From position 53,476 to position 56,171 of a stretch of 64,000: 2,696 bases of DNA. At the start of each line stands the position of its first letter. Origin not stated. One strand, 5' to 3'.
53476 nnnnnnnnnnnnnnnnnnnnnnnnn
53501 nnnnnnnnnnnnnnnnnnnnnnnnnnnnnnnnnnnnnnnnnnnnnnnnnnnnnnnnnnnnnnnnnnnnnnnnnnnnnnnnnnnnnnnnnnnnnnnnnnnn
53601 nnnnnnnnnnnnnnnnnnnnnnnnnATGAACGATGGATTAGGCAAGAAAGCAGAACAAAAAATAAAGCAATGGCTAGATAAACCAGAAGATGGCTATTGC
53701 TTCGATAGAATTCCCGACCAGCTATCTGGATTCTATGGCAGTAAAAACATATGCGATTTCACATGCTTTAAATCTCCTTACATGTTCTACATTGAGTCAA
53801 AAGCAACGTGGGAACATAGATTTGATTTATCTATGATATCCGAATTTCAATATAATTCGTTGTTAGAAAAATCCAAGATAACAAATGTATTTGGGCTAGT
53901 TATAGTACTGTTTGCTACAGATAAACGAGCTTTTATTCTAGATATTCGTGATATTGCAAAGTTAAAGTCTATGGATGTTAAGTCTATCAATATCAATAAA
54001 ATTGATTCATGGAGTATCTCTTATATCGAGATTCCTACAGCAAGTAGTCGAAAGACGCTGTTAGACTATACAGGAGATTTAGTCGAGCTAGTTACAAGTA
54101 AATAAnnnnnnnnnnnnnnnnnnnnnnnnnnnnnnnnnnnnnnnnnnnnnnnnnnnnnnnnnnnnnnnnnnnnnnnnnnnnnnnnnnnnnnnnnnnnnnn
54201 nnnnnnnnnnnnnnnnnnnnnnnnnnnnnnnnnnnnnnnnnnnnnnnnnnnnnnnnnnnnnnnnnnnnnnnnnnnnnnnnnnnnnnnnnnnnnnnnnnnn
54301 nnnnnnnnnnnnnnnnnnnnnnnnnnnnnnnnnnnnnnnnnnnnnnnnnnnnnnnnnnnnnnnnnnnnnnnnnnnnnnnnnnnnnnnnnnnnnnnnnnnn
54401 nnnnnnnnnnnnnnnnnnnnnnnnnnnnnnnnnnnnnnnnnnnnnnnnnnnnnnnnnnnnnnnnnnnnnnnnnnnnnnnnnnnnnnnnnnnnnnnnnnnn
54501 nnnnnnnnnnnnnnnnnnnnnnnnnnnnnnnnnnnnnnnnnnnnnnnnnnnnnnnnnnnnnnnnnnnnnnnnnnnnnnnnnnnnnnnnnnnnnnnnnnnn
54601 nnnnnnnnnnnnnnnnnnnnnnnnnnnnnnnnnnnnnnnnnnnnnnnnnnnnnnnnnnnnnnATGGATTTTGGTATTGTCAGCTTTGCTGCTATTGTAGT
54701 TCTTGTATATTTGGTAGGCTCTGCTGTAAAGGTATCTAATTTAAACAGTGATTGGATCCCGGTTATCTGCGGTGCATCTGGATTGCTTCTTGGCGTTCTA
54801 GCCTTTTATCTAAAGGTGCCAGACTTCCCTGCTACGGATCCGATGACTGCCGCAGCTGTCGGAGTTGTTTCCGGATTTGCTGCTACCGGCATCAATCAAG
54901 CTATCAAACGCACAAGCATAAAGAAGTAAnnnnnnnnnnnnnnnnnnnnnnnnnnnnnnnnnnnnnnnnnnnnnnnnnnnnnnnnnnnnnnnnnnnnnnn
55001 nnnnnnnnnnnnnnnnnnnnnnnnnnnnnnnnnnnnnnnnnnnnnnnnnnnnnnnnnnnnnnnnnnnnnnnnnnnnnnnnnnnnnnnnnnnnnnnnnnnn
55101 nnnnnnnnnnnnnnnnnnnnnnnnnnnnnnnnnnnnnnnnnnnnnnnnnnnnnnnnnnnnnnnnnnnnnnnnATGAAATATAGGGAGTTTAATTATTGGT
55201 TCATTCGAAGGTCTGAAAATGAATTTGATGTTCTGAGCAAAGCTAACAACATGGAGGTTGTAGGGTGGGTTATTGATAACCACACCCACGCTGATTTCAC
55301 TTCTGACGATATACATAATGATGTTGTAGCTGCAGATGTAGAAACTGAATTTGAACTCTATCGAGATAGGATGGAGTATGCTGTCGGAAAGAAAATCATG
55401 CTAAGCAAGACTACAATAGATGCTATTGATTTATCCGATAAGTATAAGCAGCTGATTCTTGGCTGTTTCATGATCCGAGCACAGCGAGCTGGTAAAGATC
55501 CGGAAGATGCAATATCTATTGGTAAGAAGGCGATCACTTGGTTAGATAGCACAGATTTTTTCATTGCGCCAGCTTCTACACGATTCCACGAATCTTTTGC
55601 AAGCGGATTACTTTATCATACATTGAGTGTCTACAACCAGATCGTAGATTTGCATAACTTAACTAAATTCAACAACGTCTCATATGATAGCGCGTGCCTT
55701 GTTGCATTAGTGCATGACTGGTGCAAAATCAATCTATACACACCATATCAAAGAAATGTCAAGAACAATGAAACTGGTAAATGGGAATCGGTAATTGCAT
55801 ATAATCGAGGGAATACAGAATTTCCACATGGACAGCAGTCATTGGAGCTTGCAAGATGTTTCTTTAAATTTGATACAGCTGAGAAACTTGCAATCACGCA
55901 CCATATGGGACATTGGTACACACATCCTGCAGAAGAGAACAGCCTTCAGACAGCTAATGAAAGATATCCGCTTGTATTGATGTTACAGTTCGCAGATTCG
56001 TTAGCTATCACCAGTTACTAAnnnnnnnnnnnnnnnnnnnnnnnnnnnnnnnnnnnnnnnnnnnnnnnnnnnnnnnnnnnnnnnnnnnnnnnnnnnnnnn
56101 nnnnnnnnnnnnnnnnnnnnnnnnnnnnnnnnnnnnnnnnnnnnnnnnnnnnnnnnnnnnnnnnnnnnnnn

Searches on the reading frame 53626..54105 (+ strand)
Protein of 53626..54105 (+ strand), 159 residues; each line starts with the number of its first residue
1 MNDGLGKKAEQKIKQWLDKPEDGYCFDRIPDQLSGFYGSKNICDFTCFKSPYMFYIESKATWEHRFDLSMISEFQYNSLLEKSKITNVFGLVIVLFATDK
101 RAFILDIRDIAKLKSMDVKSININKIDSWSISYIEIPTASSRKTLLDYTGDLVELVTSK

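Call 38: search_protein_families(library=pfam, proteins=[window:53626-54105:+], max_evalue=0.01)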
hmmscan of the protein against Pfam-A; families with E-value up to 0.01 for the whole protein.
window:53626-54105:+ (159 aa): 1 family
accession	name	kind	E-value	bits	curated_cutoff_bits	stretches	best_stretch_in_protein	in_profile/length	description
PF03838.20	RecU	-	7.7e-07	29.6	25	1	36-130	47-144/162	Recombination protein U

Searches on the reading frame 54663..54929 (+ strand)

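Call 39: search_protein_families(library=pfam, proteins=[window:54663-54929:+], max_evalue=0.01)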
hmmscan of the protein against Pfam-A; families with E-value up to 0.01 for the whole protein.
window:54663-54929:+ (88 aa): 1 family
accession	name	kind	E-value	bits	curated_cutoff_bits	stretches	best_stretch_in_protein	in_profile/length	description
PF16079.10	Phage_holin_5_2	-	1.3e-17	64.2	29.2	1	11-83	1-75/76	Phage holin family Hol44, in holin superfamily V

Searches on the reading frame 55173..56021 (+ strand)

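Call 39: search_protein_families(library=pfam, proteins=[window:55173-56021:+], max_evalue=0.01)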
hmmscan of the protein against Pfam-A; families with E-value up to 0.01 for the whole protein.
window:55173-56021:+ (282 aa): 0 families

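Call 45: search_protein_families(library=phrogs, proteins=[window:55173-56021:+], max_evalue=0.01)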
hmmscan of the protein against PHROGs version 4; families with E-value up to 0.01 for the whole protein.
window:55173-56021:+ (282 aa): 3 families
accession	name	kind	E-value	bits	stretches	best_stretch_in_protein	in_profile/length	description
phrog_28876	-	other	4.7e-24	85.9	1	121-278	25-189/435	metal-dependent phosphohydrolase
phrog_5889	-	unknown function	1.3e-19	71.6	1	124-278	42-192/242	-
phrog_3492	-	unknown function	0.01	16.7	0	9-53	7-43/65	-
